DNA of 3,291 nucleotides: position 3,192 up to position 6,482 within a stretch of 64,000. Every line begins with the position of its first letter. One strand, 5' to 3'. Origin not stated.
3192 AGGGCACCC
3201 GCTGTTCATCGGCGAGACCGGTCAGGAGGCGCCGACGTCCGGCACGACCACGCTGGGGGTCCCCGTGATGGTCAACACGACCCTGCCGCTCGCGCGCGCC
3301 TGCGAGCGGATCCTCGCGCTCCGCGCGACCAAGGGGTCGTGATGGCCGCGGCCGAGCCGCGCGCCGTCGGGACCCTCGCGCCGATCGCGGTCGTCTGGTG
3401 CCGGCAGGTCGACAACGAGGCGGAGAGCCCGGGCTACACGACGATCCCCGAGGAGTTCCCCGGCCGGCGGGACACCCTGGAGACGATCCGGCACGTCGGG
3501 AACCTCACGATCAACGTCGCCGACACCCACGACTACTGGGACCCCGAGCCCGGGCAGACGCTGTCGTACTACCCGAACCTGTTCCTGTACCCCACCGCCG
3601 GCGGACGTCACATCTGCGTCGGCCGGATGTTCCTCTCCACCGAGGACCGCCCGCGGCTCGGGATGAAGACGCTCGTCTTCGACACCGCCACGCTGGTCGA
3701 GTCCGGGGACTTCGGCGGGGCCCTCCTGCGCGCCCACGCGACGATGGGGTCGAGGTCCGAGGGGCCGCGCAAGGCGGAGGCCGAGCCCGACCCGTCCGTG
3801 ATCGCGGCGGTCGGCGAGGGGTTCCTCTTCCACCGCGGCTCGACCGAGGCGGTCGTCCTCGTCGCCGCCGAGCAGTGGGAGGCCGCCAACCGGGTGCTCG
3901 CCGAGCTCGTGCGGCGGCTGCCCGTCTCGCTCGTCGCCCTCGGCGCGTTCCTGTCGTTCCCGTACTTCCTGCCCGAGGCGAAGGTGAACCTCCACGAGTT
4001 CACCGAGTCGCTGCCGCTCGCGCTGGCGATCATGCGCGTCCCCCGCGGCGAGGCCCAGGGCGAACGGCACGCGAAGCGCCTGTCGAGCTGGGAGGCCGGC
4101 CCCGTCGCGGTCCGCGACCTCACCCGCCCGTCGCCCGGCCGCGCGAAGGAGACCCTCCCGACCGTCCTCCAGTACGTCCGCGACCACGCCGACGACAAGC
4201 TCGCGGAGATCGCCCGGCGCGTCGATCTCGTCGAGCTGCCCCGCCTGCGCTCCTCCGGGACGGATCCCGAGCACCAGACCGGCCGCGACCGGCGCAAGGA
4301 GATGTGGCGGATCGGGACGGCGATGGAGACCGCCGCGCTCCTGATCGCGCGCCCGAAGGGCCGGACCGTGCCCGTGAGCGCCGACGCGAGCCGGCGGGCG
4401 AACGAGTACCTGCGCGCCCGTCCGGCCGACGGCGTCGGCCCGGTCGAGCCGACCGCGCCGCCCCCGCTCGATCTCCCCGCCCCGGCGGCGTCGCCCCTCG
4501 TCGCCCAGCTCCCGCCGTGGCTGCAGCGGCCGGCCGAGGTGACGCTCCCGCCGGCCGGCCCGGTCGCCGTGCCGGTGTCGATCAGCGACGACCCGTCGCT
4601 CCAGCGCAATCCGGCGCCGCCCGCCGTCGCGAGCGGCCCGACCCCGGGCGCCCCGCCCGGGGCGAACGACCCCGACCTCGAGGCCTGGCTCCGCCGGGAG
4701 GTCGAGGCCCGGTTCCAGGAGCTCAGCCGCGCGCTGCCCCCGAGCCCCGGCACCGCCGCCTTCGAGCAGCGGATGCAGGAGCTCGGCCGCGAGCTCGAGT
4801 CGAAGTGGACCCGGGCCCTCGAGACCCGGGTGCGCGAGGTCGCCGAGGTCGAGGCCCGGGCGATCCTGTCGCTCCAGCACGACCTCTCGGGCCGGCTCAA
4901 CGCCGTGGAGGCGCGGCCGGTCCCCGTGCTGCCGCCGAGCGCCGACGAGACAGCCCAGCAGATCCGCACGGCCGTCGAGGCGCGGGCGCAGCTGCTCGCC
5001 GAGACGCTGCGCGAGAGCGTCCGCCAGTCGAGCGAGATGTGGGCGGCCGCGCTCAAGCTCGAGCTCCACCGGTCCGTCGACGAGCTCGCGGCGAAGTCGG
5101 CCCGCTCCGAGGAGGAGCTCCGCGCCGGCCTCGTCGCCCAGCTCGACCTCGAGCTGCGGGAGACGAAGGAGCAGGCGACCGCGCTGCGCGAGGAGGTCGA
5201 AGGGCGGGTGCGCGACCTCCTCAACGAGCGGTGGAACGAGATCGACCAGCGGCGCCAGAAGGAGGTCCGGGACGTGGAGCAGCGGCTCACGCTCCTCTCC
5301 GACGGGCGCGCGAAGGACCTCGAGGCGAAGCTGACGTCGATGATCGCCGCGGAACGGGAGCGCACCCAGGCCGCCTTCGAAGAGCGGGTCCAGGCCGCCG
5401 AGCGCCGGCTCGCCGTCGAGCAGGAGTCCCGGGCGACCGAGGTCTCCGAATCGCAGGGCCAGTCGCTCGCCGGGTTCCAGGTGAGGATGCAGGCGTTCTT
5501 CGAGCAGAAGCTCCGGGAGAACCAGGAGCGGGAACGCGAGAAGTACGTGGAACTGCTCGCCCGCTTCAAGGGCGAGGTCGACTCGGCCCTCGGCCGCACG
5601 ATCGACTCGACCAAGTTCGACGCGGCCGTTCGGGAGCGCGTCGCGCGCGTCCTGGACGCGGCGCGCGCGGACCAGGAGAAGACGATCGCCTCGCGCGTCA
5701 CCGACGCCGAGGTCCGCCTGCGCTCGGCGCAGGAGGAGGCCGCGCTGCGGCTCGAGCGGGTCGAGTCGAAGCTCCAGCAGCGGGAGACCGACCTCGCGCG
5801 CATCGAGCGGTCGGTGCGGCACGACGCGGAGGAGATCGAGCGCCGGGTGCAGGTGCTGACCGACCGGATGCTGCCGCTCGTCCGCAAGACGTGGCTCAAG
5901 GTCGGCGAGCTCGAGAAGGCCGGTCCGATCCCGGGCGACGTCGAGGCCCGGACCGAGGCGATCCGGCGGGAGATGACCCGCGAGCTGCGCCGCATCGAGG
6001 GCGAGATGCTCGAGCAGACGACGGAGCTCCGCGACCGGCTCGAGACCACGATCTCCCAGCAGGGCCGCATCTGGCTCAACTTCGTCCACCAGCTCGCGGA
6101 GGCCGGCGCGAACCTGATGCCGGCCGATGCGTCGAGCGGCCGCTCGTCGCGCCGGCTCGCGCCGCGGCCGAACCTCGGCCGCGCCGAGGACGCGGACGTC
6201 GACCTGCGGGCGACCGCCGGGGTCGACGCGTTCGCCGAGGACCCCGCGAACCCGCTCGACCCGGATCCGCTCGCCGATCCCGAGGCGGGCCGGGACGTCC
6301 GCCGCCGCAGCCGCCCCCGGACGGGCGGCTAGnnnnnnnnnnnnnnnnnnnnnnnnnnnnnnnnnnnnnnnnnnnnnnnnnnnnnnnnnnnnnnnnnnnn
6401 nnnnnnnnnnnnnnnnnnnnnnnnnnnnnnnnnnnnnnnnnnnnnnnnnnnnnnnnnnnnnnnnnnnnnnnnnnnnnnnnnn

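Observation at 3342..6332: Giant coiled-coil protein whose annotated ORF is over-extended; true start overlaps the upstream stop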

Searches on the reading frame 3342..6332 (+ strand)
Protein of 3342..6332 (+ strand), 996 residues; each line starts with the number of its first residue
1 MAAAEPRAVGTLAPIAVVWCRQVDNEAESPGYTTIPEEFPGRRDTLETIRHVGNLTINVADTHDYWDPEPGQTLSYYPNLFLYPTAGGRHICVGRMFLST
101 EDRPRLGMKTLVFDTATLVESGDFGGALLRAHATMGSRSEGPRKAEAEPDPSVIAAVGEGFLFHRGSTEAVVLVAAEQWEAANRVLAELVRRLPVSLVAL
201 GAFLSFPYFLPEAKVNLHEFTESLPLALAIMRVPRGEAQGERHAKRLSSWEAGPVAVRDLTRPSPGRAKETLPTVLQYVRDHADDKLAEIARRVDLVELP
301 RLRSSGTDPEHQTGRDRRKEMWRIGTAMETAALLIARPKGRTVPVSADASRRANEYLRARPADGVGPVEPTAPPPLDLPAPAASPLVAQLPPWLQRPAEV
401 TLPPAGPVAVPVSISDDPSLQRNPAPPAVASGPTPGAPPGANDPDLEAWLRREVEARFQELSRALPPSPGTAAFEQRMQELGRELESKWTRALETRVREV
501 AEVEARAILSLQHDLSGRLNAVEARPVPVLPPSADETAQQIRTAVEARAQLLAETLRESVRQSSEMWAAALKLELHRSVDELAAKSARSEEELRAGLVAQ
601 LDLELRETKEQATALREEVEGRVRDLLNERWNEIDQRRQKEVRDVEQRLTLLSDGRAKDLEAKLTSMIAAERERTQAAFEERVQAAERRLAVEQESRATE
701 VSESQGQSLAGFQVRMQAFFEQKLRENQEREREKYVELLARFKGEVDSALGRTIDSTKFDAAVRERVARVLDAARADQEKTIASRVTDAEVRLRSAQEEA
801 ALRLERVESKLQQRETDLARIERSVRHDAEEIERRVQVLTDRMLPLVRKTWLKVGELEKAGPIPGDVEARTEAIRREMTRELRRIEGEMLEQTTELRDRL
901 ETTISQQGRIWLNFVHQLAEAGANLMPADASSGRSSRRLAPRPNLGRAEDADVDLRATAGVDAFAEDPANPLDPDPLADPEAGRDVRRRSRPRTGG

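Call 7: search_protein_families(library=pfam, proteins=[window:3342-6332:+], max_evalue=0.1)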
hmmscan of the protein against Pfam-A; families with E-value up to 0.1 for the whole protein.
window:3342-6332:+ (996 aa): 1 family
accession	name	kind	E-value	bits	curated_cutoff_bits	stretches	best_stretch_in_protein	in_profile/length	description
PF23566.1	RTG2_C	-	0.077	12.9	27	0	883-933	97-147/225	RTG2 C-terminal domain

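Call 8: search_protein_families(library=ncbifam, proteins=[window:3342-6332:+], max_evalue=0.1)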
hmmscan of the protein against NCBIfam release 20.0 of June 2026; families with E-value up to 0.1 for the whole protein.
window:3342-6332:+ (996 aa): 1 family
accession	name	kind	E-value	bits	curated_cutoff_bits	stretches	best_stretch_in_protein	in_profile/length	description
NF011965.0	PRK15437.1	equivalog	0.012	15.2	459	1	633-720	58-147/260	histidine ABC transporter substrate-binding protein HisJ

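Call 11: find_homologous_proteins(query=window:3342-6332:+)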
Query window:3342-6332:+ (996 aa): 333 proteins with E <= 0.001 among 8000 candidates; the best 120 are listed.
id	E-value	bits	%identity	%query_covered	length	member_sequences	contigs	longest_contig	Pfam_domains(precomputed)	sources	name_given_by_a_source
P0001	0.0e+0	2146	100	100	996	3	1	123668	-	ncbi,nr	ncbi:MAG TPA: hypothetical protein VMG99_05535 [Thermoplasmata archaeon]|nr:hypothetical protein [Th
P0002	0.0e+0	1437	68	98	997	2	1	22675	-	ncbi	-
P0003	0.0e+0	1429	67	99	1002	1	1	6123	-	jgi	jgi:hypothetical protein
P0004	0.0e+0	1427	69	99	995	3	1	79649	-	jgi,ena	-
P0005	0.0e+0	1387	67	99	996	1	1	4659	-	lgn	-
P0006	0.0e+0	1373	60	96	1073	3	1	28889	-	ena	-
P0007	0.0e+0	1373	63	99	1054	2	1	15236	-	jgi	jgi:hypothetical protein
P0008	0.0e+0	1349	65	96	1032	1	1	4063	-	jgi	jgi:hypothetical protein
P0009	0.0e+0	1252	49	82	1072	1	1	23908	-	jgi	jgi:hypothetical protein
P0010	0.0e+0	1231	60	98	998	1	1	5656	-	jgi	-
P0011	0.0e+0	1227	60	98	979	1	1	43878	-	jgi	jgi:hypothetical protein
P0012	0.0e+0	1226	59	98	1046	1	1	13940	-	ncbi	-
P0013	0.0e+0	1225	60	98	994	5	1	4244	-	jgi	-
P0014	0.0e+0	1224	60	96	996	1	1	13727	-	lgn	-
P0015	0.0e+0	1223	63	53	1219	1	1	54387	-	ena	-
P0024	0.0e+0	1211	60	99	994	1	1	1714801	-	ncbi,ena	-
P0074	0.0e+0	1130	54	99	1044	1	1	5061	PF01442.24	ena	-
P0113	0.0e+0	1071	54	99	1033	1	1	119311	-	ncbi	-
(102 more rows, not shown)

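Call 16: find_encoding_contigs(protein=P0113, flank=8000, max_places=2)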
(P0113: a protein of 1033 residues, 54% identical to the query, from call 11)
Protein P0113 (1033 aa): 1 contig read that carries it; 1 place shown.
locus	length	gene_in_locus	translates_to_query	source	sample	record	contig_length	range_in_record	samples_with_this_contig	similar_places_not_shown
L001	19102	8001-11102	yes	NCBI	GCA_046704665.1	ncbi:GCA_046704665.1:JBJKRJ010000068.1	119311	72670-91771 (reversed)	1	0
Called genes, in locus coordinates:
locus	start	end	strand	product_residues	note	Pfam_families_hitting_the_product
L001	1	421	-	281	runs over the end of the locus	PF02625:XdhC_CoxI, PF13478:XdhC_C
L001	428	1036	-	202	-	PF12804:NTP_transf_3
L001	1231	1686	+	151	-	PF01090:Ribosomal_S19e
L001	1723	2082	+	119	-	PF01984:dsDNA_bind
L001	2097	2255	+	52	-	PF00832:Ribosomal_L39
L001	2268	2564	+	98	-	PF01198:Ribosomal_L31e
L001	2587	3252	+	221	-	PF01912:eIF-6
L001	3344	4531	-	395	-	PF00571:CBS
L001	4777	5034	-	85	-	PF00833:Ribosomal_S17e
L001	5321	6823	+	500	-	PF00092:VWA (weak), PF13519:VWA_2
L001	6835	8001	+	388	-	-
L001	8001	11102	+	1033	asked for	-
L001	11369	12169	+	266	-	PF01467:CTP_transf_like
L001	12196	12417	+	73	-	-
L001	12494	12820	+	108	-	PF18446:DUF5611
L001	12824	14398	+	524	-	PF02163:Peptidase_M50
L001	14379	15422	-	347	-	PF01555:N6_N4_Mtase (faint), PF01170:UPF0020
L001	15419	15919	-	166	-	PF01927:Mut7-C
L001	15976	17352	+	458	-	PF02878:PGM_PMM_I, PF02879:PGM_PMM_II, PF02880:PGM_PMM_III, PF00408:PGM_PMM_IV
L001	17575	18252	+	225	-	-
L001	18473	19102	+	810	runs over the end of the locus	PF09137:Glucodextran_N, PF00723:Glyco_hydro_15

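Call 17: find_encoding_contigs(protein=P0024, flank=8000, max_places=2)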
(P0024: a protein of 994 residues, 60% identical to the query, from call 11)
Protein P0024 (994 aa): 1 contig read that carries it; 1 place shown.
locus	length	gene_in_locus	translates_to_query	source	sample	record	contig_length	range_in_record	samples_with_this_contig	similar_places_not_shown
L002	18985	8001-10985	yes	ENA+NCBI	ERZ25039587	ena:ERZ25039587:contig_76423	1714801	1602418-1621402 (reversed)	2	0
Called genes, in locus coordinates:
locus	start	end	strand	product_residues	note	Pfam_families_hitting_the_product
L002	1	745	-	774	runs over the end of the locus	PF01315:Ald_Xan_dh_C, PF02738:MoCoBD_1, PF20256:MoCoBD_2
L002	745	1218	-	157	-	PF00111:Fer2 (weak), PF13085:Fer2_3 (weak), PF01799:Fer2_2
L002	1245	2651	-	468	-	PF12804:NTP_transf_3, PF02625:XdhC_CoxI, PF13478:XdhC_C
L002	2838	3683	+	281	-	PF01090:Ribosomal_S19e, PF01984:dsDNA_bind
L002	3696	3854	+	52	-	PF00832:Ribosomal_L39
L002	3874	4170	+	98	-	PF01198:Ribosomal_L31e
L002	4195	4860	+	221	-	PF01912:eIF-6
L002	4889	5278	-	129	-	PF00833:Ribosomal_S17e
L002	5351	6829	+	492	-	PF00092:VWA, PF13519:VWA_2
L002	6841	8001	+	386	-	-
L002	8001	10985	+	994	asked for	-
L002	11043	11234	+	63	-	PF09889:DUF2116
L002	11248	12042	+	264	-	PF01467:CTP_transf_like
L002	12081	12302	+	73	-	-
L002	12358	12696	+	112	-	PF18446:DUF5611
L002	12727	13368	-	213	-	-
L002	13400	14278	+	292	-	PF02163:Peptidase_M50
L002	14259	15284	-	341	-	PF01555:N6_N4_Mtase (faint), PF01170:UPF0020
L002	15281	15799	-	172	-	PF01927:Mut7-C, PF18480:DUF5615 (weak)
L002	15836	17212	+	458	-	PF02878:PGM_PMM_I, PF02879:PGM_PMM_II, PF02880:PGM_PMM_III, PF00408:PGM_PMM_IV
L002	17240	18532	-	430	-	PF01925:TauE, PF07843:DUF1634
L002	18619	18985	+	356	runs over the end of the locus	PF09137:Glucodextran_N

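Call 23: search_protein_families(library=padloc, proteins=[window:3342-6329:+], max_evalue=0.1)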
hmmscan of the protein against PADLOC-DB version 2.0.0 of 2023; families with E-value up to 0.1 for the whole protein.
window:3342-6329:+ (996 aa): 2 families
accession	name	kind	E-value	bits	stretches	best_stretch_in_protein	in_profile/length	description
PDLC00637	ZorA2|ZorA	-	0.0073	13.2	1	795-905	262-370/420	MotA/ExbB/TolQ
PDLC00647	ZorA3|ZorA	-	0.042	10.3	1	538-841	260-560/780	MotA/ExbB/TolQ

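Call 77: search_protein_families(library=pfam, proteins=[L001:6835-7998:+, L002:6841-7998:+], max_evalue=1)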
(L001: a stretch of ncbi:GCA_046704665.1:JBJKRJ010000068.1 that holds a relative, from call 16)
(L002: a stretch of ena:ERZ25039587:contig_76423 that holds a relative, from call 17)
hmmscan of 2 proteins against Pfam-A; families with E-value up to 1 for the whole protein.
L001:6835-7998:+ (388 aa): 3 families
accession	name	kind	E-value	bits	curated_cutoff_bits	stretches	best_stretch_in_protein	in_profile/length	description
PF03029.23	ATP_bind_1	-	0.0049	17.1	27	0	31-53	1-23/240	Conserved hypothetical ATP binding protein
PF13238.12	AAA_18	-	0.036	15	29.4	1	30-106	2-60/128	AAA domain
PF00009.33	GTP_EFTU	-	0.057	13.4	26.5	1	253-293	111-152/188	Elongation factor Tu GTP binding domain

L002:6841-7998:+ (386 aa): 3 families
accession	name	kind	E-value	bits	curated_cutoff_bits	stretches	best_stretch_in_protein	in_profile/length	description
PF13238.12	AAA_18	-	0.0077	17.1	29.4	1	27-103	1-59/128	AAA domain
PF03029.23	ATP_bind_1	-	0.02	15.1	27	0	29-50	1-22/240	Conserved hypothetical ATP binding protein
PF00009.33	GTP_EFTU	-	0.26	11.3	26.5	1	252-292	112-153/188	Elongation factor Tu GTP binding domain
